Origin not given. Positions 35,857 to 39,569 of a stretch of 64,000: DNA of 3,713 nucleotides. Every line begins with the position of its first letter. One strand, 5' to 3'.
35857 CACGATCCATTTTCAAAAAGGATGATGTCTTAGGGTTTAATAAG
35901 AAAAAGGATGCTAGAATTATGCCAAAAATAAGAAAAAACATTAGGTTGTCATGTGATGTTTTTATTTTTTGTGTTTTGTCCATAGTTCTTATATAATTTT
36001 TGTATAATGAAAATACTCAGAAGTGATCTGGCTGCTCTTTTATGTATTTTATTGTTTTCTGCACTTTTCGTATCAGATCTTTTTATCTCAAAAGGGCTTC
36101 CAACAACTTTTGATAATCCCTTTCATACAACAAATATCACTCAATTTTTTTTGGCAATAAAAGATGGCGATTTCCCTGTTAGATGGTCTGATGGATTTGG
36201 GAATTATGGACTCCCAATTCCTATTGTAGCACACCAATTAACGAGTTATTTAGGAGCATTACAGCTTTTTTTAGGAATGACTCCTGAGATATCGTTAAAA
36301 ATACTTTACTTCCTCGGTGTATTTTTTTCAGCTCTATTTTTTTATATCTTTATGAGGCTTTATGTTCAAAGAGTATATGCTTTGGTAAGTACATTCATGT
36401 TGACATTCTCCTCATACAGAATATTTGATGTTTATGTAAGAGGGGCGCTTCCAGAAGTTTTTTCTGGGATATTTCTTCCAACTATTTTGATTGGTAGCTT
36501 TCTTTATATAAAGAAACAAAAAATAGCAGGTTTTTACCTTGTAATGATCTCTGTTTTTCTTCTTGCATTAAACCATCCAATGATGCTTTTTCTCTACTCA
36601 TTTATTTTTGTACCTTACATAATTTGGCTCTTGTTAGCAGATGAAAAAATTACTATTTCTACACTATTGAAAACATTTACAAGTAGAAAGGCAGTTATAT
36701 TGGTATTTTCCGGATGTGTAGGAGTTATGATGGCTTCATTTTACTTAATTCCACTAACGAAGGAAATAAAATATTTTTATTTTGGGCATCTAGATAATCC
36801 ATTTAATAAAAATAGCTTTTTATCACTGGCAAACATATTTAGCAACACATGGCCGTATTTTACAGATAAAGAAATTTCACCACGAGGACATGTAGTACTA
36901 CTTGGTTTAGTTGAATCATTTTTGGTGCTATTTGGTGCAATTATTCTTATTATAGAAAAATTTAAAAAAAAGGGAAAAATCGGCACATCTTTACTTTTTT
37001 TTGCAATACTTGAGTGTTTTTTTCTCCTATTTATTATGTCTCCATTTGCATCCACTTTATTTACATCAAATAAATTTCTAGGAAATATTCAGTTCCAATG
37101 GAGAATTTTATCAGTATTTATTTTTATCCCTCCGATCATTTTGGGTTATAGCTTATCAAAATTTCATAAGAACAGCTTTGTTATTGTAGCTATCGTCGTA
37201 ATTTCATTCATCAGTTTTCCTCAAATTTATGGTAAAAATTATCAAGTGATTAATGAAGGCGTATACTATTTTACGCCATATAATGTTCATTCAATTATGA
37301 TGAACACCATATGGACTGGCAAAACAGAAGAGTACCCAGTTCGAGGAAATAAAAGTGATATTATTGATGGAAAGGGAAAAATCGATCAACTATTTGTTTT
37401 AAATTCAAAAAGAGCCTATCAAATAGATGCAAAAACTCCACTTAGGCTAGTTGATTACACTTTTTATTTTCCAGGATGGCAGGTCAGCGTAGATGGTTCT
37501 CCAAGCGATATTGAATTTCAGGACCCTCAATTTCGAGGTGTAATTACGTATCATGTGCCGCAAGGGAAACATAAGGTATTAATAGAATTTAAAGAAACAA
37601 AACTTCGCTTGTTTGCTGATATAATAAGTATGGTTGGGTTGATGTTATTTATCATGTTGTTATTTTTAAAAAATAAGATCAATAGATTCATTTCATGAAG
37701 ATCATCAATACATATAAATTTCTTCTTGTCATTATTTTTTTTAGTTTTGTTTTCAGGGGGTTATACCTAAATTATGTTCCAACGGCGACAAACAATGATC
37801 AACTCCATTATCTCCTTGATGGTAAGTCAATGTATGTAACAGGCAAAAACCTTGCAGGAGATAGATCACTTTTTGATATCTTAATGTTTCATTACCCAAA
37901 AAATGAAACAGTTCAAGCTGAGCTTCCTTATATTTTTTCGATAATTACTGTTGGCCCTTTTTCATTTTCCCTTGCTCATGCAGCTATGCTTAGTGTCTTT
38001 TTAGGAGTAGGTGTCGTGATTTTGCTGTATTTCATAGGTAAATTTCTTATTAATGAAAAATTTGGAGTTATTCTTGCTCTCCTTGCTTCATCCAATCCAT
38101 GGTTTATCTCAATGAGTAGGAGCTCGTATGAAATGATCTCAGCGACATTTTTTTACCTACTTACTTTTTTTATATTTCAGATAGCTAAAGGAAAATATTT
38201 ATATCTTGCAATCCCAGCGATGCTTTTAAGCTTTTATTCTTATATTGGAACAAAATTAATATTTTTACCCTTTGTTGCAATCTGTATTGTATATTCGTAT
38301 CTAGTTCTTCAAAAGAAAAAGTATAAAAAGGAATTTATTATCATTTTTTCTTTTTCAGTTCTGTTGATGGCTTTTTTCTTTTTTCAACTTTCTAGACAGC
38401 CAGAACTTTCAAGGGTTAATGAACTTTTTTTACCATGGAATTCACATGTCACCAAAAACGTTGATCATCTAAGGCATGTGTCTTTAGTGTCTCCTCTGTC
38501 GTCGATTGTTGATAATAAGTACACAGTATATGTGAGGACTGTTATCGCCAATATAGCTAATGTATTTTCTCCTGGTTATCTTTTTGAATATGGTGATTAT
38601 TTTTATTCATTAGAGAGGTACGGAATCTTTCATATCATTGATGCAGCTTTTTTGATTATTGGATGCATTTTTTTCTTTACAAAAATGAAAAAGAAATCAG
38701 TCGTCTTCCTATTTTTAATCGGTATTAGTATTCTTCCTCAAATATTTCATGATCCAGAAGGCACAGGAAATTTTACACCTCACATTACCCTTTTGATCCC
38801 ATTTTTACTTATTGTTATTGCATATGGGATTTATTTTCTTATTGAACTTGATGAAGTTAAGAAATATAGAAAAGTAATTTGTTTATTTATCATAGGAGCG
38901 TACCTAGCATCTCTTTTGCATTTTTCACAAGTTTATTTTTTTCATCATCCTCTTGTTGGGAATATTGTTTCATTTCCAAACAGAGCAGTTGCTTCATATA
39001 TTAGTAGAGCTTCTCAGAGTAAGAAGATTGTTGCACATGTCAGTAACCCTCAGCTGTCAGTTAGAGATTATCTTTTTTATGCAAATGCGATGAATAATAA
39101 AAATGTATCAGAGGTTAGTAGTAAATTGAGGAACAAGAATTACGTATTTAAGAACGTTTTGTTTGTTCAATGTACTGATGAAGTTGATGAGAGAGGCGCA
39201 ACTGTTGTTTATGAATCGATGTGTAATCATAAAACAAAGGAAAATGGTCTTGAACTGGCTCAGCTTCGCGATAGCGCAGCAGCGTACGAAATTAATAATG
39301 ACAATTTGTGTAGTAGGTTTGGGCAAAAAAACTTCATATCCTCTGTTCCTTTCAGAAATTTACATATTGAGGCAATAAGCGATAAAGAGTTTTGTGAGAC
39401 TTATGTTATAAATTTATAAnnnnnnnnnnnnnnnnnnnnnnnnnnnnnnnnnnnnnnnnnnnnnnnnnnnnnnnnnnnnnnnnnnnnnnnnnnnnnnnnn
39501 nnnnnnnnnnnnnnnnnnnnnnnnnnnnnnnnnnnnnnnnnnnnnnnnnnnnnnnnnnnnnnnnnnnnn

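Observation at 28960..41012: Four-member YfhO-like short paralog family (N-terminal HD.., C-terminal YxPGW..VDG), one copy inverted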

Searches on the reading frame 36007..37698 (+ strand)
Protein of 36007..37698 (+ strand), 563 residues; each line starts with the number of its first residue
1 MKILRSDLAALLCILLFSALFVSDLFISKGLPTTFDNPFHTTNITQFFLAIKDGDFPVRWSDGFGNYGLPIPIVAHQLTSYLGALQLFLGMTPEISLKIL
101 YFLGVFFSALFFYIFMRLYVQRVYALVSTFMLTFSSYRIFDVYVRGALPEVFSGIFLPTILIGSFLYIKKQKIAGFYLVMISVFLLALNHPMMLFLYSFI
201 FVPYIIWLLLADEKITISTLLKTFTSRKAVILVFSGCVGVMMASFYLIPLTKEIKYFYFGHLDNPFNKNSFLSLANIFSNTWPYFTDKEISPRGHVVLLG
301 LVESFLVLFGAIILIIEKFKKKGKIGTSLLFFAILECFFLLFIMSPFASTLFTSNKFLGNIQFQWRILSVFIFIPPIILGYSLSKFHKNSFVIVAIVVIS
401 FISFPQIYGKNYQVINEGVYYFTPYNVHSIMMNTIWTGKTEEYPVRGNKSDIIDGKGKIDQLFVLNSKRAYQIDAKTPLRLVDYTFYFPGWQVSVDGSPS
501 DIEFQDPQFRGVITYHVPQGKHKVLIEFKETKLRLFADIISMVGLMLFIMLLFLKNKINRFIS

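Call 5: search_protein_families(library=pfam, proteins=[window:36007-37698:+], max_evalue=0.1)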
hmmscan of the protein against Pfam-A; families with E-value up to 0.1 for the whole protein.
window:36007-37698:+ (563 aa): 1 family
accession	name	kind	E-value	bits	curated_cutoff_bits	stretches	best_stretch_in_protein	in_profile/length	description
PF20176.3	DUF6541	-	0.0013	17.5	29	1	144-317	233-391/646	Family of unknown function (DUF6541)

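Call 6: search_protein_families(library=ncbifam, proteins=[window:36007-37698:+], max_evalue=0.1)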
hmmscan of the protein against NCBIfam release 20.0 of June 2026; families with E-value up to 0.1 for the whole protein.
window:36007-37698:+ (563 aa): 0 families

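Call 42: find_homologous_proteins(query=window:36007-37698:+, max_evalue=0.00001)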
Query window:36007-37698:+ (563 aa): 370 proteins with E <= 0.00001 among 8000 candidates; the best 120 are listed.
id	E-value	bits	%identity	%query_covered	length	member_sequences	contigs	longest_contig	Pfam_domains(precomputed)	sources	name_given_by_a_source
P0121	0.0e+0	1236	100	100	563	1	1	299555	-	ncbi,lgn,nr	ncbi:MAG: hypothetical protein HZC02_04380 [Candidatus Levybacteria bacterium]|nr:hypothetical prote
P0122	5.6e-234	796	63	100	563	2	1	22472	-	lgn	-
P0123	2.7e-188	646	54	98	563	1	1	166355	PF10131.16,PF20176.4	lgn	-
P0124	1.3e-181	624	50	99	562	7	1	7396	-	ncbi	-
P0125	5.0e-180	618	50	99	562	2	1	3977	-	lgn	-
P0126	2.1e-167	577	48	100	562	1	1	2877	PF10131.16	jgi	jgi:hypothetical protein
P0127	3.2e-166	573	48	99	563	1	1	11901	-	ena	-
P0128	2.0e-164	567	46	99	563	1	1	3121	PF10131.16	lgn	-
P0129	6.6e-163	562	45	100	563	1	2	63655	PF10131.16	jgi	jgi:hypothetical protein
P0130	3.4e-162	560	45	100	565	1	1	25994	PF10131.16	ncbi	-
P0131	2.9e-161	556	46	99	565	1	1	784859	-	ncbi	-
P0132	6.7e-161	555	48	99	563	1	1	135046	-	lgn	-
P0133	1.3e-160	554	47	99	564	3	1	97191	PF10131.16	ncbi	-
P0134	5.6e-159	549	48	100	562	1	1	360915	-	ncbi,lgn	-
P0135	3.8e-158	546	46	99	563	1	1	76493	PF10131.16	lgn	-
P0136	1.0e-157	545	46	99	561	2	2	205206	PF10131.16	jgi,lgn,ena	-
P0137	2.8e-157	543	47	95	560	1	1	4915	PF10131.16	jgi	jgi:hypothetical protein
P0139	3.8e-155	536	48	96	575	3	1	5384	PF10131.16,PF20176.4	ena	-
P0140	2.1e-151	524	47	100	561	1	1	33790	PF10131.16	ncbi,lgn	-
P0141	1.9e-149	517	45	100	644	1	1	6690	PF10131.16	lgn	-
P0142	4.6e-149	516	47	95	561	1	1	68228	PF10131.16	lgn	-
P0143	6.1e-149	516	45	100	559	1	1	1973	PF10131.16,PF20176.4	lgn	-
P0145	4.0e-147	510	44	99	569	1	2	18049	PF10131.16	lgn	-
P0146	7.3e-147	509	44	99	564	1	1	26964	PF10131.16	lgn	-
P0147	8.0e-146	505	46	94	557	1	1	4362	PF10131.16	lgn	-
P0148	8.9e-146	505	45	96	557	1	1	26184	PF10131.16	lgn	-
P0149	8.1e-145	502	43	100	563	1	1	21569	PF10131.16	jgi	jgi:hypothetical protein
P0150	8.3e-145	502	44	100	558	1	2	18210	PF10131.16,PF13231.13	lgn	-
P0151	1.0e-144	502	44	99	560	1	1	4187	PF10131.16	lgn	-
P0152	1.9e-144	501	44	100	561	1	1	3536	PF10131.16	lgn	-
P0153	2.7e-144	500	44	99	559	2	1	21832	PF10131.16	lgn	-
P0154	7.1e-144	499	45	100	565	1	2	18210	PF10131.16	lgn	-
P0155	1.6e-143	498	42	100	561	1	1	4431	PF10131.16,PF13231.13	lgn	-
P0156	6.2e-143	496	42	100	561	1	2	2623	PF10131.16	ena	-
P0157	9.9e-143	495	45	99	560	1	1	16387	PF10131.16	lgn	-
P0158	1.2e-142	495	43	100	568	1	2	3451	PF10131.16,PF20176.4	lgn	-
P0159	2.2e-142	494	45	100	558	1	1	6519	PF10131.16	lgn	-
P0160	3.4e-142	494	44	95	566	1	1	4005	PF10131.16,PF20176.4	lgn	-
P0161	3.9e-142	493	45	95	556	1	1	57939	PF10131.16,PF20176.4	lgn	-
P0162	4.0e-142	493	45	98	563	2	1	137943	PF10131.16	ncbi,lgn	-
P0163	4.5e-142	493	44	95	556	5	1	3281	PF10131.16,PF20176.4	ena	-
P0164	6.8e-142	492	45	99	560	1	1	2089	PF10131.16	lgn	-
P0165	1.1e-141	492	43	94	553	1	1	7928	PF10131.16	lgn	-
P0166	3.1e-141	490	44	96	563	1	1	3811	PF10131.16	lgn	-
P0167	3.3e-141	490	44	100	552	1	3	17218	PF10131.16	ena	-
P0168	4.8e-140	486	45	95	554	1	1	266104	PF10131.16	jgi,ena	-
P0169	5.5e-140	486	43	99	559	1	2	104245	PF10131.16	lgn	-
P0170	9.3e-140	485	44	96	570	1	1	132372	PF10131.16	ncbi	-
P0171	2.7e-139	484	46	95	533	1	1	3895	PF10131.16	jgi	-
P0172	5.3e-139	483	46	96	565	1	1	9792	PF10131.16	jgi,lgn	jgi:hypothetical protein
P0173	6.3e-139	483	44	100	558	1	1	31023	PF10131.16,PF20176.4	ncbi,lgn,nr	ncbi:MAG TPA: DUF6541 family protein [Patescibacteria group bacterium]|nr:DUF6541 family protein [Pa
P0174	1.1e-138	482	43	99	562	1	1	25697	PF10131.16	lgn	-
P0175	2.3e-138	481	45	96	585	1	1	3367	PF10131.16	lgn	-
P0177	3.6e-138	480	44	100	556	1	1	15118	PF10131.16,PF20176.4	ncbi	-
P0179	7.3e-138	479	43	95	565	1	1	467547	PF10131.16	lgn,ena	-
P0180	7.6e-138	479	44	92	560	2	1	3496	PF10131.16,PF13231.13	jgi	jgi:hypothetical protein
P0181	1.8e-137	478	44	100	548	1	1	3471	PF10131.16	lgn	-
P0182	1.9e-137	478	42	96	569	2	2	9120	PF10131.16,PF20176.4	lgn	-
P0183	2.0e-137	478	43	100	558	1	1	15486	PF10131.16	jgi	jgi:uncharacterized membrane protein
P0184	8.7e-137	476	44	99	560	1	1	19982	PF10131.16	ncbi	-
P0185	1.1e-136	475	41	99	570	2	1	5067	PF20176.4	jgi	-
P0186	2.3e-136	474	41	99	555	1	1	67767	PF10131.16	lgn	-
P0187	3.0e-136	474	43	98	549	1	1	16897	PF10131.16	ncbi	-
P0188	3.9e-136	473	45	95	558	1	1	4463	PF10131.16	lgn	-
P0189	5.9e-136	473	41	99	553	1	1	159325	PF10131.16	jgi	jgi:hypothetical protein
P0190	9.0e-136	472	42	99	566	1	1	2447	PF10131.16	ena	-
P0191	1.0e-135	472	42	97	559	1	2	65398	PF10131.16,PF20176.4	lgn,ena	-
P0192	1.4e-135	472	43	100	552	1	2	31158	PF10131.16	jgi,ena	jgi:uncharacterized membrane protein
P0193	1.4e-135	472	44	97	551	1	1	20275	PF10131.16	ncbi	-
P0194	1.6e-135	471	42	100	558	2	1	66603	PF10131.16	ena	-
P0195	2.6e-135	471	44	98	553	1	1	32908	PF10131.16,PF20176.4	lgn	-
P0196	4.6e-135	470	43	100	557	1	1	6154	PF10131.16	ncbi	-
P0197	4.8e-135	470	43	95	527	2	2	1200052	PF10131.16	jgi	jgi:hypothetical protein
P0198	6.2e-135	470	42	94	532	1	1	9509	PF10131.16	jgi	jgi:hypothetical protein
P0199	6.9e-135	469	43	99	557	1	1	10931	PF10131.16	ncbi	-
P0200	1.0e-134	469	42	95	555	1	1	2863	PF10131.16,PF20176.4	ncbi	-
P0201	1.2e-134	469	42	99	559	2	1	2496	PF10131.16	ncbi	-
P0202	2.0e-134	468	43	99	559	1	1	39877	PF10131.16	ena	-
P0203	4.5e-134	467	42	100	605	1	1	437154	PF10131.16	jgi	jgi:hypothetical protein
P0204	7.6e-134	466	46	92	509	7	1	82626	PF10131.16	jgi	jgi:hypothetical protein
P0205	8.2e-134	466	42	98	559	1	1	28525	PF10131.16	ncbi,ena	-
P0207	2.5e-133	464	41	100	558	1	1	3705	PF10131.16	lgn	-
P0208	3.9e-133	464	41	99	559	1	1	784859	PF10131.16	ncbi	-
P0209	5.9e-133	463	42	99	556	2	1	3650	PF10131.16,PF20176.4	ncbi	-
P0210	1.1e-132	462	41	97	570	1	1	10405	PF10131.16,PF20176.4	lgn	-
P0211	1.2e-132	462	43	99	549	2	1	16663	PF10131.16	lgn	-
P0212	2.8e-132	461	39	100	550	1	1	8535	PF10131.16,PF20176.4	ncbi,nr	ncbi:glycosyltransferase family 39 protein [Candidatus Roizmanbacteria bacterium]|nr:glycosyltransfe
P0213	4.2e-132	460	43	98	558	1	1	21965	PF10131.16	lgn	-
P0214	6.9e-132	459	42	95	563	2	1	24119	PF10131.16,PF20176.4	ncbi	-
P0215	7.9e-132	459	43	93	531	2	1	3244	PF10131.16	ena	-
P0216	1.5e-131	458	42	94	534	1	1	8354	PF20176.4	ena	-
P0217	2.2e-131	458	40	98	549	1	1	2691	PF10131.16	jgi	-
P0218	2.3e-131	458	43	95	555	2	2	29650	PF10131.16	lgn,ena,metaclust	metaclust:\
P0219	6.7e-131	456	43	95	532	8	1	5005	PF10131.16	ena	-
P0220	1.1e-130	455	40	93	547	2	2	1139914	PF10131.16,PF20176.4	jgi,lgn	jgi:uncharacterized membrane protein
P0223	2.8e-130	454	43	99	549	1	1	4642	PF10131.16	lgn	-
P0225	4.2e-130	454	45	93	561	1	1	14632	PF10131.16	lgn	-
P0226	4.7e-130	453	43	99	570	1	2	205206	PF10131.16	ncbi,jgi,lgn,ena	-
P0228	1.0e-129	452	42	94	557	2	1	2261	PF10131.16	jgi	-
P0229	1.5e-129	452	42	98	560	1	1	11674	PF10131.16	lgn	-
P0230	2.1e-129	451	41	95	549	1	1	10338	PF10131.16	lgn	-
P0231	2.3e-129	451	42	96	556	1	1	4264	PF10131.16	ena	-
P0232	2.6e-129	451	40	99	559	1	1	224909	PF10131.16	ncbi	-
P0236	1.7e-128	448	42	95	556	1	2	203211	PF10131.16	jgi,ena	-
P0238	2.2e-128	448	40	97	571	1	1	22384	PF10131.16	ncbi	-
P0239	2.9e-128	448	41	95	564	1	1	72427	PF10131.16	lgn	-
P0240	3.2e-128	447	43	89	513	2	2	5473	PF10131.16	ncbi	-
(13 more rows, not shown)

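Call 54: find_encoding_contigs(protein=P0123, flank=8000, max_places=1)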
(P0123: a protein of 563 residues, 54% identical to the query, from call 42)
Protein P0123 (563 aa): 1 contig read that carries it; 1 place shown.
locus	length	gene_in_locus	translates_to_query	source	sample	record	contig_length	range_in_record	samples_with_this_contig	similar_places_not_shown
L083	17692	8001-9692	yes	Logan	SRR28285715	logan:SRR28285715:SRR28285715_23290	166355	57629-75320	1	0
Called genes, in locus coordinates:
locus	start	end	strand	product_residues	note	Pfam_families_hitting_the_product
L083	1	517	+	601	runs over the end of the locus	PF10131:PTPS_related (weak)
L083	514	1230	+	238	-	PF00535:Glycos_transf_2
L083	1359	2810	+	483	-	PF01943:Polysacc_synt, PF13440:Polysacc_synt_3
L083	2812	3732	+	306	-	PF00535:Glycos_transf_2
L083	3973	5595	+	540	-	-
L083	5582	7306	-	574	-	-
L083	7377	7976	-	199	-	-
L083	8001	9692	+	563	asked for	PF10131:PTPS_related, PF20176:DUF6541 (weak)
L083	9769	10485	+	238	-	PF00535:Glycos_transf_2, PF10111:Glyco_tranf_2_2, PF13641:Glyco_tranf_2_3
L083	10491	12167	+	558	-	PF13231:PMT_2 (weak)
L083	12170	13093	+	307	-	PF00535:Glycos_transf_2, PF13641:Glyco_tranf_2_3, PF13632:Glyco_trans_2_3 (faint)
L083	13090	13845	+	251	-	PF00535:Glycos_transf_2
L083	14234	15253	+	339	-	PF00534:Glycos_transf_1, PF13692:Glyco_trans_1_4, PF13524:Glyco_trans_1_2 (weak)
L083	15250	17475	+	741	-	PF09586:YfhO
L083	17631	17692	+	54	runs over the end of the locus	PF00535:Glycos_transf_2 (weak)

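Call 55: find_encoding_contigs(protein=P0131, flank=8000, max_places=1)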
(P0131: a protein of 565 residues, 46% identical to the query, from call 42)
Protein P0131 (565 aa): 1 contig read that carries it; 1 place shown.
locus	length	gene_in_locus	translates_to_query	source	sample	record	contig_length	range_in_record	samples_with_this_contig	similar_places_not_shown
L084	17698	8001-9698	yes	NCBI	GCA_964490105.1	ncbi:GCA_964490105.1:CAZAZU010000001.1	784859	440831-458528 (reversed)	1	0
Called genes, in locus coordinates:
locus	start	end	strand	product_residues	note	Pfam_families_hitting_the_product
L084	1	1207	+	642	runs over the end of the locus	PF11992:TgpA_N (weak)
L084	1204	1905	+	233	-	PF00535:Glycos_transf_2, PF10111:Glyco_tranf_2_2, PF13641:Glyco_tranf_2_3 (weak)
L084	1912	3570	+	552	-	PF13231:PMT_2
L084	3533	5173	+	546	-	PF02366:PMT, PF13231:PMT_2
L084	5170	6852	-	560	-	-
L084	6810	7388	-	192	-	-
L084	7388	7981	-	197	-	-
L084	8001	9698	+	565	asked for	-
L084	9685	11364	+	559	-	PF10131:PTPS_related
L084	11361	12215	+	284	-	PF00535:Glycos_transf_2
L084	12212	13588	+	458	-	-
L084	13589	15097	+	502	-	-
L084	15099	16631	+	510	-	PF13231:PMT_2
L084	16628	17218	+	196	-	-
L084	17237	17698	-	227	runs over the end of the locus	PF00535:Glycos_transf_2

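Call 56: find_encoding_contigs(protein=P0134, flank=8000, max_places=1)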
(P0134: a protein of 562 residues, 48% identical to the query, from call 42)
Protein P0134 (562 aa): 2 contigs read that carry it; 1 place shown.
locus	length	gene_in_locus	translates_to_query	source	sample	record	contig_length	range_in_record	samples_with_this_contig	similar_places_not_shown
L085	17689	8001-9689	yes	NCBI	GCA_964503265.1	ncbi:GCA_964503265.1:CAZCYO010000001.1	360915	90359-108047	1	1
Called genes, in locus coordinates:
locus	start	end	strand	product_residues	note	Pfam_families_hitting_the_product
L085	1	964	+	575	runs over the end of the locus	PF13231:PMT_2 (weak)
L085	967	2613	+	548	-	PF13231:PMT_2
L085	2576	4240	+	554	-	PF02366:PMT, PF13231:PMT_2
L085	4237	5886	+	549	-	PF02366:PMT, PF13231:PMT_2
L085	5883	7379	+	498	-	-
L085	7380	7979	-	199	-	-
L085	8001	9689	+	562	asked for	-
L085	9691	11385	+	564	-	PF10131:PTPS_related (weak), PF20176:DUF6541 (weak)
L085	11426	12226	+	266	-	PF00535:Glycos_transf_2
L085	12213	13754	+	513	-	-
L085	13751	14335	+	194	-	-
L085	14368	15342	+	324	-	PF01073:3Beta_HSD, PF01370:Epimerase, PF02719:Polysacc_synt_2 (weak), PF04321:RmlD_sub_bind, PF16363:GDP_Man_Dehyd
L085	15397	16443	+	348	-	PF13439:Glyco_transf_4, PF00534:Glycos_transf_1, PF13692:Glyco_trans_1_4, PF20706:GT4-conflict (weak)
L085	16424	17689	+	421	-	PF01943:Polysacc_synt, PF13440:Polysacc_synt_3 (weak)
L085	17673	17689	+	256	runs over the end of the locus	PF00535:Glycos_transf_2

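Call 87: predict_structure(alignment_id=A4)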
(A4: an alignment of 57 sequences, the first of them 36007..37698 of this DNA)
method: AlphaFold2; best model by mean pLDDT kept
length: 563 residues; sequences in the alignment: 57
mean_pLDDT: 93.3   pTM: 0.93
mean pLDDT of the five models: 93.3, 93.0, 92.6, 91.8, 90.5
residues with pLDDT >= 90: 451; 70-90: 106; 50-70: 4; < 50: 2
segments of 3 or more residues with pLDDT < 50: none
pLDDT, mean of each block of 10 residues (from residue 1): 73 98 96 94 97 95 94 92 98 98 99 98 97 97 96 99 97 96 97 96 95 81 88 97 96 92 85 84 82 87 95 92 79 97 93 89 93 98 93 97 93 93 92 90 92 97 96 98 96 97 91 97 97 97 98 90 74
secondary structure, 60 per line:
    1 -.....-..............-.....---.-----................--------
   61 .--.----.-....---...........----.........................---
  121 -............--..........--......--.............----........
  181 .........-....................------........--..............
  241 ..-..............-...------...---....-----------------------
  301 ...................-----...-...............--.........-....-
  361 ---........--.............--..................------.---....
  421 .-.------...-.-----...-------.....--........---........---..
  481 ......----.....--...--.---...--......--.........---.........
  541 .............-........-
elements in order: H2-6 H8-21 H23-27 H37-52 H71-74 H78-88 H93-117 H122-133 H136-145 H148-153 H156-168 H173-189 H191-210 H217-224 H227-242 H244-256 H274-277 H301-319 H329-343 H346-354 H356-359 H364-371 H374-386 H389-406 H417-421 E450-454 E457-464 E468-475 E479-486 E491-495 E498-500 E512-517 E520-528 H532-553 H555-562

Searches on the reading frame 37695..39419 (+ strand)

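Call 5: search_protein_families(library=pfam, proteins=[window:37695-39419:+], max_evalue=0.1)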
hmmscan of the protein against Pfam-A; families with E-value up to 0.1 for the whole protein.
window:37695-39419:+ (574 aa): 1 family
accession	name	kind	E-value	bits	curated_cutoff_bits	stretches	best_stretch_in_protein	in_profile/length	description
PF19926.4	DUF6389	-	0.096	12.6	27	0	41-64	59-82/149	Family of unknown function (DUF6389)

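Call 6: search_protein_families(library=ncbifam, proteins=[window:37695-39419:+], max_evalue=0.1)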
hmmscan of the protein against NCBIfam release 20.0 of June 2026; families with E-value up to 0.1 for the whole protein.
window:37695-39419:+ (574 aa): 0 families
